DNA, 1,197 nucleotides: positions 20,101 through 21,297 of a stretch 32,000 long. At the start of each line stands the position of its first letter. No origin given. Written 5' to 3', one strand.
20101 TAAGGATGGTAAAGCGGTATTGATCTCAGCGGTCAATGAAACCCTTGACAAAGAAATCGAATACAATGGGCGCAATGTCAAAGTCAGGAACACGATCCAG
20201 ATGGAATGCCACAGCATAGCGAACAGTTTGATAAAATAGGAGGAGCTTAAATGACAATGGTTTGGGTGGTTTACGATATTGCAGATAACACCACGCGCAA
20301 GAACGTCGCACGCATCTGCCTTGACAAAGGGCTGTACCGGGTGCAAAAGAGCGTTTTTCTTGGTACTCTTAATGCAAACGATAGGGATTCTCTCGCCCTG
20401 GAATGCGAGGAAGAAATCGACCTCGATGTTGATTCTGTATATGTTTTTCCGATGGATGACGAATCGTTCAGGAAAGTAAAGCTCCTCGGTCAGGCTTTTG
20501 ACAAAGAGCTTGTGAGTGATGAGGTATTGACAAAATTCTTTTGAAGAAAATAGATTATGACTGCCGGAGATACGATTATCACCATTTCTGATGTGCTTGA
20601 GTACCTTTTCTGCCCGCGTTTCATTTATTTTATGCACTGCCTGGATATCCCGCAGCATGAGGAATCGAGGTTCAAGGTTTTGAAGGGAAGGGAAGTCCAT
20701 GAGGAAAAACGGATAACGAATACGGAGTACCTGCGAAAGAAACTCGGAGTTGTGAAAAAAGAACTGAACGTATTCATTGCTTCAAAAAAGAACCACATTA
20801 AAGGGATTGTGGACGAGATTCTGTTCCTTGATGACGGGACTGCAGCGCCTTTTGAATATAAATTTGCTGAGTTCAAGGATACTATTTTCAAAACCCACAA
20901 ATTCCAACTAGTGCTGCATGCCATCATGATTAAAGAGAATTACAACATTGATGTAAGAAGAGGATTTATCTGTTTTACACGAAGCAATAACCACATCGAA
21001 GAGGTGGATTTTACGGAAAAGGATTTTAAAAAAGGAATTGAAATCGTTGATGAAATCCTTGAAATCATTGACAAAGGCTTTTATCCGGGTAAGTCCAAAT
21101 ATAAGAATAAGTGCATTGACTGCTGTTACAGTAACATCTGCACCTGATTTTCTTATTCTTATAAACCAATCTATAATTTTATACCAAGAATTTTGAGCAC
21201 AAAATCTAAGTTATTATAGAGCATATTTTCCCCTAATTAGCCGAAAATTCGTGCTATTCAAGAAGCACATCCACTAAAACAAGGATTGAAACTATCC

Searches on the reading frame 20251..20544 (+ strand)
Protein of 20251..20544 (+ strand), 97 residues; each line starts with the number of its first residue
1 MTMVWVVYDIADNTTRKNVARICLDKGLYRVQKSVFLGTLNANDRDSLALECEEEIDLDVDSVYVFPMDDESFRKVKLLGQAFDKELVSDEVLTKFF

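Call 8: search_protein_families(library=ncbifam, proteins=[window:20251-20544:+], max_evalue=0.01)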
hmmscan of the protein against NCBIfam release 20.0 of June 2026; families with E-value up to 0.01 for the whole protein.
window:20251-20544:+ (97 aa): 1 family
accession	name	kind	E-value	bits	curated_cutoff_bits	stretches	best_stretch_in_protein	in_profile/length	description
TIGR01573.1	cas2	equivalog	2.3e-13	50.2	24.5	1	4-87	3-89/96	CRISPR-associated endonuclease Cas2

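Call 9: search_protein_families(library=pfam, proteins=[window:20251-20544:+], max_evalue=0.01)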
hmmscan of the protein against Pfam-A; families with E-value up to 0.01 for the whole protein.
window:20251-20544:+ (97 aa): 1 family
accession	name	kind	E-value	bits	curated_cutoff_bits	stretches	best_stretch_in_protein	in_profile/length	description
PF09827.14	CRISPR_Cas2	-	1e-19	70.9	23.8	1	3-76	2-74/74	CRISPR associated protein Cas2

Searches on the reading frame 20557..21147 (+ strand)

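Call 8: search_protein_families(library=ncbifam, proteins=[window:20557-21147:+], max_evalue=0.01)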
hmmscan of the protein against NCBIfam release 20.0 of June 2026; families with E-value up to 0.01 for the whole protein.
window:20557-21147:+ (196 aa): 2 families
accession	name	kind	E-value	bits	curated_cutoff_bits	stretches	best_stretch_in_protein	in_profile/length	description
TIGR00372.1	cas4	equivalog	1.9e-46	158.2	65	1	8-196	1-179/180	CRISPR-associated protein Cas4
NF049935.1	cas4g_cas1g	exception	1.2e-17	63.6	560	1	8-195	2-189/546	CRISPR-associated endonuclease Cas4g/Cas1g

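Call 9: search_protein_families(library=pfam, proteins=[window:20557-21147:+], max_evalue=0.01)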
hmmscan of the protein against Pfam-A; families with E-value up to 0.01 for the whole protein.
window:20557-21147:+ (196 aa): 2 families
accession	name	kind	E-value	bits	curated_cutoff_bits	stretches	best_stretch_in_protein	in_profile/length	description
PF01930.23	Cas_Cas4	-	3e-14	53.9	22.7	1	10-195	2-158/160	Domain of unknown function DUF83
PF12705.13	PDDEXK_1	-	2.6e-05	24.7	22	1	40-195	83-246/247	PD-(D/E)XK nuclease superfamily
